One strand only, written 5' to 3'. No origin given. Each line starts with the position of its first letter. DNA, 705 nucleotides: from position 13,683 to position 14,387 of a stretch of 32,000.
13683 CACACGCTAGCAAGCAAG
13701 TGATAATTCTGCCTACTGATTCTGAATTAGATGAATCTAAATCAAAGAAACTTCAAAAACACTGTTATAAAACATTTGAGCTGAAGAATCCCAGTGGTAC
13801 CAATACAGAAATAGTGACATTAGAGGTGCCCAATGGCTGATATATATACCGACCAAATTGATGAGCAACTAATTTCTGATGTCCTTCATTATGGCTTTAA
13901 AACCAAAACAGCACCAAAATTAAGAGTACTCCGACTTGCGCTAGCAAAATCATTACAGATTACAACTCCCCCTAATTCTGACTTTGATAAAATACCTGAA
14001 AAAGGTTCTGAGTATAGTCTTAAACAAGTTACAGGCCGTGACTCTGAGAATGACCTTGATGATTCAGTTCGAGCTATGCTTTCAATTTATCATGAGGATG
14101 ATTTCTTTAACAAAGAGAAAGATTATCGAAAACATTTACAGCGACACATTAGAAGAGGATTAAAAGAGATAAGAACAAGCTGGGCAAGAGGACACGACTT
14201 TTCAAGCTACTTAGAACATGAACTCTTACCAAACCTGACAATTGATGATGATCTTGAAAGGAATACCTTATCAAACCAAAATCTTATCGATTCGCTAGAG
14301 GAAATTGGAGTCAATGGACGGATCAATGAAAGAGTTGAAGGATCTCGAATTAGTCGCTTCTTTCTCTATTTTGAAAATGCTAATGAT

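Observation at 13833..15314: FtsK/SpoIIIE motor fused to a possible DndE-like nicked-DNA-binding domain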

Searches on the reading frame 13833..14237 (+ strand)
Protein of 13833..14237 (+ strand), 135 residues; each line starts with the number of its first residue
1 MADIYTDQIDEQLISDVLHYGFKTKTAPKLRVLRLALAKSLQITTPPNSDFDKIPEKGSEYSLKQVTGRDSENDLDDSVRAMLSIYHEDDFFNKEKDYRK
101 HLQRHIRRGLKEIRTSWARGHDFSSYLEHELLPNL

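Call 39: search_solved_structures(query=A2, max_evalue=10, show_alignments=3)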
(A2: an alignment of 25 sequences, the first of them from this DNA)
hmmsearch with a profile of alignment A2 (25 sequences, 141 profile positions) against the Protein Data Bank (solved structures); distinct sequences matched with E-value up to 10: 1.
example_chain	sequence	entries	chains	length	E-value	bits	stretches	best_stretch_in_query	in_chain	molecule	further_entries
7x9r_A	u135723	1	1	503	0.93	12.6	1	77-108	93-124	Glycosyl transferase family 2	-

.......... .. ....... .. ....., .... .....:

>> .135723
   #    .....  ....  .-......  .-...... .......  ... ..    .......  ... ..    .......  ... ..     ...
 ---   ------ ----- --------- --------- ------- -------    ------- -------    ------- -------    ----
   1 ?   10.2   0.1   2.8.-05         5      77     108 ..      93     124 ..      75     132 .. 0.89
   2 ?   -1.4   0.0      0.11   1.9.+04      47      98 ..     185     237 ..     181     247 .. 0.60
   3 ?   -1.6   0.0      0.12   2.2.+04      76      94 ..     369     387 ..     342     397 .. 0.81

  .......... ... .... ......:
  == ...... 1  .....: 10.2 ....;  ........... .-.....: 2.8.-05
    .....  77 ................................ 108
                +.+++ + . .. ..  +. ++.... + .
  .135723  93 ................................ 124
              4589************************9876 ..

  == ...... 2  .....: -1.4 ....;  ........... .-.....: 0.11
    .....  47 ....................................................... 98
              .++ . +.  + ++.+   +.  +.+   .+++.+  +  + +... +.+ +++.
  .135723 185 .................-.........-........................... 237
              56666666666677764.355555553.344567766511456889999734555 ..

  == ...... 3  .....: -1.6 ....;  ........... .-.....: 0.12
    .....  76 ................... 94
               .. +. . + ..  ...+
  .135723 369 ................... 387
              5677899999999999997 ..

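Call 46: predict_structure(alignment_id=A2)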
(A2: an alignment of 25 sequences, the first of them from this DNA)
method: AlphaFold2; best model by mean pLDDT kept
length: 135 residues; sequences in the alignment: 25
mean_pLDDT: 88.9   pTM: 0.84
mean pLDDT of the five models: 88.9, 88.5, 88.0, 87.2, 87.0
residues with pLDDT >= 90: 86; 70-90: 44; 50-70: 4; < 50: 1
segments of 3 or more residues with pLDDT < 50: none
pLDDT, mean of each block of 10 residues (from residue 1): 81 95 91 93 91 84 83 87 94 92 95 92 88 67
secondary structure, 60 per line:
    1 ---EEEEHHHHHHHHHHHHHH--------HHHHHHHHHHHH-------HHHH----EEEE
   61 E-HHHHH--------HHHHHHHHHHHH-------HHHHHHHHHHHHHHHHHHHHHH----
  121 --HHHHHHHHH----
elements in order: E4-7 H8-21 H30-41 H49-52 E57-61 H63-67 H76-87 H95-116 H123-131

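Call 49: fold_search(model_id=the predicted structure, library=pdb)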
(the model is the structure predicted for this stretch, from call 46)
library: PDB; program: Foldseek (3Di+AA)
matches with E <= 10: 48; with E <= 0.001: 0
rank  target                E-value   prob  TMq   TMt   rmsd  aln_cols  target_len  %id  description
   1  4lrv_N                2.6e-02  1.00  0.51  0.63   3.8       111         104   14  Crystal structure of DndE from Escherichia coli B7A involved in DNA phosphorothioation modification (released 2013-08-28)
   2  7x4e                  3.1e-02  1.00  0.59  0.68   3.3       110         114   16  Structure of 10635-DndE (released 2022-04-20)
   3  4lrv_E                3.3e-02  1.00  0.52  0.65   3.6       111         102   14  Crystal structure of DndE from Escherichia coli B7A involved in DNA phosphorothioation modification (released 2013-08-28)
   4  4lrv_C                4.6e-02  1.00  0.55  0.68   3.6       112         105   14  Crystal structure of DndE from Escherichia coli B7A involved in DNA phosphorothioation modification (released 2013-08-28)
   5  5wtu_B                5.2e-02  1.00  0.48  0.66   4.2       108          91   13  Crystal structure of DndE G21/24K mutant involved in DNA phosphorothioation (released 2018-02-21)
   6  4lrv_P                7.3e-02  1.00  0.53  0.65   3.8       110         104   14  Crystal structure of DndE from Escherichia coli B7A involved in DNA phosphorothioation modification (released 2013-08-28)
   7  4lrv_B                7.7e-02  1.00  0.54  0.66   3.6       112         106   14  Crystal structure of DndE from Escherichia coli B7A involved in DNA phosphorothioation modification (released 2013-08-28)
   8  5wtu_A                7.7e-02  0.99  0.53  0.65   3.7       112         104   12  Crystal structure of DndE G21/24K mutant involved in DNA phosphorothioation (released 2018-02-21)
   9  4lrv_G                9.2e-02  1.00  0.55  0.67   3.5       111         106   14  Crystal structure of DndE from Escherichia coli B7A involved in DNA phosphorothioation modification (released 2013-08-28)
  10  4lrv_M                1.0e-01  0.99  0.53  0.64   3.8       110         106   13  Crystal structure of DndE from Escherichia coli B7A involved in DNA phosphorothioation modification (released 2013-08-28)
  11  4lrv_A                1.2e-01  0.99  0.56  0.67   3.6       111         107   14  Crystal structure of DndE from Escherichia coli B7A involved in DNA phosphorothioation modification (released 2013-08-28)
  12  4lrv_K                1.6e-01  0.99  0.53  0.65   3.8       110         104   14  Crystal structure of DndE from Escherichia coli B7A involved in DNA phosphorothioation modification (released 2013-08-28)
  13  4lrv_I                2.1e-01  0.98  0.52  0.65   3.7       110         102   12  Crystal structure of DndE from Escherichia coli B7A involved in DNA phosphorothioation modification (released 2013-08-28)
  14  4lrv_F                2.4e-01  0.98  0.55  0.68   3.4       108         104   14  Crystal structure of DndE from Escherichia coli B7A involved in DNA phosphorothioation modification (released 2013-08-28)
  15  4iwb_B                2.0e+00  0.05  0.21  0.19  16.8       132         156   10  Novel Fold of FliC/FliS Fusion Protein (released 2013-12-11)
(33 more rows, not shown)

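Call 66: search_protein_representatives(alignment_id=A2)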
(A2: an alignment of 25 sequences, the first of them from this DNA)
Query: 25 sequences, 141 profile positions. Proteins with E-value up to 0.001 (for the whole library): 101; up to 1e-10: 77; up to 1e-30: 14. The best 101 are listed.
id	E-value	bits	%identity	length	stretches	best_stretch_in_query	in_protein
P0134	7.9e-59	213.8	-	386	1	1-140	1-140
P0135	5.5e-57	207.8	-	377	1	1-140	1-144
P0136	3.2e-50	185.9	-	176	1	1-140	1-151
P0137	2.6e-49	183.0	-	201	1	1-139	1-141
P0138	2.8e-48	179.6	-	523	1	1-139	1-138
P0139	6.7e-45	168.7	-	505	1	1-140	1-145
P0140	5.2e-39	149.6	-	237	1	1-140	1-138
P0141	1.8e-38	147.8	-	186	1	1-139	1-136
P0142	8.9e-37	142.3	-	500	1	1-137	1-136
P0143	1.1e-36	142.0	-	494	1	3-140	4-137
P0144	7.0e-35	136.2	-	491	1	1-140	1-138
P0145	4.3e-34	133.6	-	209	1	1-128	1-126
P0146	2.9e-33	131.0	-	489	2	1-139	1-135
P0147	5.0e-31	123.7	-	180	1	1-139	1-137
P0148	3.8e-30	120.8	-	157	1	57-140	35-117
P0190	3.2e-16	75.7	-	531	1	4-134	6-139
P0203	5.0e-13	65.4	-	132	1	4-137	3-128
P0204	2.9e-12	62.9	-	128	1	4-139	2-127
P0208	4.8e-11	58.9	-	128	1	4-136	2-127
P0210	1.0e-10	57.9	-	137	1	22-137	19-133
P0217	3.4e-09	52.9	-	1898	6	6-67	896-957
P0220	2.8e-07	46.7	-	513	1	27-132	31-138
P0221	1.5e-06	44.4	-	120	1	4-112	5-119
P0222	1.7e-06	44.2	-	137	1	22-139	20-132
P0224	3.3e-06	43.3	-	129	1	24-137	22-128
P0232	8.0e-05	38.8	-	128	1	22-137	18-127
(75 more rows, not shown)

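Call 67: search_protein_families(library=pfam, proteins=[P0203, P0204, P0208, P0210, P0221, P0222, P0224, P0232, P0217, P0190], max_evalue=0.01)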
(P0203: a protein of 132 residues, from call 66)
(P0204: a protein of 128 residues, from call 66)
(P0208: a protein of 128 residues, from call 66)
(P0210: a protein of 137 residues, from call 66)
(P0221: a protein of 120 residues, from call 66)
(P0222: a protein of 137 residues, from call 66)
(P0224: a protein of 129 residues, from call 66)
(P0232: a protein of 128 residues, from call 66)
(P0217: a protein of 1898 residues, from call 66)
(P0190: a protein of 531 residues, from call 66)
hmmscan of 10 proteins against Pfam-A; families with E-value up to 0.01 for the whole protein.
P0203 (132 aa): 1 family
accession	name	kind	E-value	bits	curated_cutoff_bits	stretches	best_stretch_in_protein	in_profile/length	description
PF08870.17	DndE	-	1.7e-07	31.9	25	1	3-113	2-106/111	DNA sulphur modification protein DndE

P0204 (128 aa): 1 family
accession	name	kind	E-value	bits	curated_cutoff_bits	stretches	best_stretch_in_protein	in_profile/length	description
PF08870.17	DndE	-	1.2e-11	45.3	25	1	2-111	2-107/111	DNA sulphur modification protein DndE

P0208 (128 aa): 1 family
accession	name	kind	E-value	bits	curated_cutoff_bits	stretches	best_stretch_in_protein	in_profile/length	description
PF08870.17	DndE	-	1.1e-08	35.8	25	1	2-116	2-109/111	DNA sulphur modification protein DndE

P0210 (137 aa): 1 family
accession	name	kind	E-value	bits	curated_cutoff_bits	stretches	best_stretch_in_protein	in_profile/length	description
PF08870.17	DndE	-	8.8e-09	36.1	25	1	6-122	6-110/111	DNA sulphur modification protein DndE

P0221 (120 aa): 0 families

P0222 (137 aa): 1 family
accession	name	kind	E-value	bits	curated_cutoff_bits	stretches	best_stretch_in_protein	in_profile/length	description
PF08870.17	DndE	-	1.5e-10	41.8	25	1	3-119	2-110/111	DNA sulphur modification protein DndE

P0224 (129 aa): 1 family
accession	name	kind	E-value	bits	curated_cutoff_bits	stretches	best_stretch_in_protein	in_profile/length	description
PF08870.17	DndE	-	3.1e-07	31.1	25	1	16-116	13-109/111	DNA sulphur modification protein DndE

P0232 (128 aa): 1 family
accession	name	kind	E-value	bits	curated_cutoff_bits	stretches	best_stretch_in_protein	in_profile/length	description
PF08870.17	DndE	-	0.004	17.9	25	1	21-116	20-110/111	DNA sulphur modification protein DndE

P0217 (1898 aa): 2 families
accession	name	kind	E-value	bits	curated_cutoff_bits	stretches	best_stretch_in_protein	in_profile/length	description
PF08717.15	CoV_NSP8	-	0.00018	21.9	27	0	1620-1649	96-125/197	Coronavirus replicase NSP8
PF19600.4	DUF6105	-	0.00034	21.2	27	0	337-357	38-58/110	Family of unknown function (DUF6105)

P0190 (531 aa): 3 families
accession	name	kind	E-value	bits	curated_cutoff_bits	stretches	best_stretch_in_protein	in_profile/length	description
PF01580.24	FtsK_SpoIIIE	-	1.9e-38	132.6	24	1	259-451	18-219/221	FtsK/SpoIIIE family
PF01935.23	DUF87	-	0.00014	22.5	23.2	1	271-319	13-60/220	Helicase HerA, central domain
PF12846.13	AAA_10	-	0.0072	15.9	27.5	0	278-322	20-60/362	AAA-like domain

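Call 82: find_encoding_contigs(protein=P0204, flank=8000, max_places=2)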
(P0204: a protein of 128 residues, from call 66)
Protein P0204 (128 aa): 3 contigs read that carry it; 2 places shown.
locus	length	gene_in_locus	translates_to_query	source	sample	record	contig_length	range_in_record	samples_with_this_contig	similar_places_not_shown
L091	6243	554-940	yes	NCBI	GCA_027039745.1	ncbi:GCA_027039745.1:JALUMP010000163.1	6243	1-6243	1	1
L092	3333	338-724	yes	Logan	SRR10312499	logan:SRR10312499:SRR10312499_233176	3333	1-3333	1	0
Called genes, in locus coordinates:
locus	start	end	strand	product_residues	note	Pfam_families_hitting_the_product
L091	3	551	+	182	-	?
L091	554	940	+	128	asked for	PF08870:DndE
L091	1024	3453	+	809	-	PF23139:OB_YrrC (weak), PF14490:HHH_RecD2, PF13086:AAA_11 (faint), PF05970:PIF1 (faint), PF13245:AAA_19, PF13604:AAA_30, PF01443:Viral_helicase1 (faint), PF13538:UvrD_C_2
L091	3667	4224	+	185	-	-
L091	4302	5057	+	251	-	-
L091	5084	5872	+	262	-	-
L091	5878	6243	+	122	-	?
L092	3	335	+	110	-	?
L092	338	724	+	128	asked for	PF08870:DndE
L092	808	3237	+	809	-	PF23139:OB_YrrC (weak), PF14490:HHH_RecD2, PF13086:AAA_11 (faint), PF05970:PIF1 (faint), PF13245:AAA_19, PF13604:AAA_30, PF01443:Viral_helicase1 (faint), PF13538:UvrD_C_2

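Call 84: find_encoding_contigs(protein=P0220, flank=9000, max_places=2)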
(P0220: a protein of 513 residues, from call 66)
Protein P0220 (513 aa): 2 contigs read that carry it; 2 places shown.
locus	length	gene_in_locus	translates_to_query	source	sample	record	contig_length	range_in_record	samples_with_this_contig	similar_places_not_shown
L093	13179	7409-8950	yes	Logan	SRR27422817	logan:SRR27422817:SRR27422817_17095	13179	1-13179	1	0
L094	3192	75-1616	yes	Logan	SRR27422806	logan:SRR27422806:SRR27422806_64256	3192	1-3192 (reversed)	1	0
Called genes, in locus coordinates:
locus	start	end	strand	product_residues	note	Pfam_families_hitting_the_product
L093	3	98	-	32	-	?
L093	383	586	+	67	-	-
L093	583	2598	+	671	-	PF13476:AAA_23, PF02463:SMC_N (weak)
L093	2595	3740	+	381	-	-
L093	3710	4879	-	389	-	PF01507:PAPS_reduct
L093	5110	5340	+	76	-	-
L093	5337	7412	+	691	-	PF02463:SMC_N (faint), PF13476:AAA_23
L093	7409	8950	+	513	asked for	PF01580:FtsK_SpoIIIE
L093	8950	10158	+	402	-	PF13175:AAA_15 (faint), PF13304:AAA_21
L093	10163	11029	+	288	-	-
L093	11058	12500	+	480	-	-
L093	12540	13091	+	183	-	-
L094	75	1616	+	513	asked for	PF01580:FtsK_SpoIIIE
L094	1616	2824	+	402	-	PF13175:AAA_15 (faint), PF13304:AAA_21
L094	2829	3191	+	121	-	?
